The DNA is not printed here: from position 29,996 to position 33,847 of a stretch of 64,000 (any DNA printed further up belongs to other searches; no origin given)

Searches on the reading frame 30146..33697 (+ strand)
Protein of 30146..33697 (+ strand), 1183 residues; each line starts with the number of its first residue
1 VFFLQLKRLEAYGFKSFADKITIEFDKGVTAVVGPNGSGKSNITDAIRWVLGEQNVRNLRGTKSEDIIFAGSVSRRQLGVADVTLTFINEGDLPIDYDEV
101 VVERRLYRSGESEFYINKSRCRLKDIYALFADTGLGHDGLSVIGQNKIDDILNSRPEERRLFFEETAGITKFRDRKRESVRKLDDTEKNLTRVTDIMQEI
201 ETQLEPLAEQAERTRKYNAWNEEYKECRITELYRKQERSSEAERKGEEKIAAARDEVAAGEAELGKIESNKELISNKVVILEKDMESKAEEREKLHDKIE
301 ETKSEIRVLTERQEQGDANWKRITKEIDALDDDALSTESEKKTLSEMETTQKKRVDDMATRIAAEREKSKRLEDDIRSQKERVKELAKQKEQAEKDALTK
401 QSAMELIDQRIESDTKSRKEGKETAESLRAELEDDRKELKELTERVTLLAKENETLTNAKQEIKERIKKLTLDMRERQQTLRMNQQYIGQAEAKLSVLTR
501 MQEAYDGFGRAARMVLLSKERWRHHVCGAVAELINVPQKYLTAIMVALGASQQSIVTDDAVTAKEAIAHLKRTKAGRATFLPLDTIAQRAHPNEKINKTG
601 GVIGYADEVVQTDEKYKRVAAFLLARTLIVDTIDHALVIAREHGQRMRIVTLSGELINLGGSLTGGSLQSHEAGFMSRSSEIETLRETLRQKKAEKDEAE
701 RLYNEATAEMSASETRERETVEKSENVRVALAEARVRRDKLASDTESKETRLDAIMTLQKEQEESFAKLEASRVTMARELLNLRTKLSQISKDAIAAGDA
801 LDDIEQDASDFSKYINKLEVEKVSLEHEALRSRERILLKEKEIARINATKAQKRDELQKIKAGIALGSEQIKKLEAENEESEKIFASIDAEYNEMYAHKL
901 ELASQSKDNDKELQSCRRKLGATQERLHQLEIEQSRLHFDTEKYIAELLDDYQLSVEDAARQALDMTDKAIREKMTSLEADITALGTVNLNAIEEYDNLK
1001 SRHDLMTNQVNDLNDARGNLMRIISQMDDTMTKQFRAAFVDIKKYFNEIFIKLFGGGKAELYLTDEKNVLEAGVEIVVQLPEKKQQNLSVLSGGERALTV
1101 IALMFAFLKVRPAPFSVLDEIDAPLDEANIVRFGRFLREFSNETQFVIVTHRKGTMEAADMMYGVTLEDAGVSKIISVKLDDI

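Call 58: search_protein_families(library=pfam, proteins=[window:30146-33697:+], max_evalue=0.00001)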
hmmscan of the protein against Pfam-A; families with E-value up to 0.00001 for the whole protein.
window:30146-33697:+ (1183 aa): 6 families
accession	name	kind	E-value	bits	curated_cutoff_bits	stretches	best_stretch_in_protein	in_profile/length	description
PF02463.25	SMC_N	-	1.4e-55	188.6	40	1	6-1173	2-219/220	RecF/RecN/SMC N terminal domain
PF06470.18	SMC_hinge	-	2e-31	109.2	22.5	1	525-639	3-115/116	SMC proteins Flexible Hinge Domain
PF13476.12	AAA_23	-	2.5e-12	48.3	27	1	12-306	5-200/201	AAA domain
PF13304.12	AAA_21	-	1.2e-10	42.4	27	1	29-88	1-63/304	AAA domain, putative AbiEii toxin, Type IV TA system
PF13175.12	AAA_15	-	4.9e-08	33.4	32.1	1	7-451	4-266/374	AAA ATPase domain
PF13555.12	AAA_29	-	4.5e-07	29.9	27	1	6-52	1-47/61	P-loop containing region of AAA domain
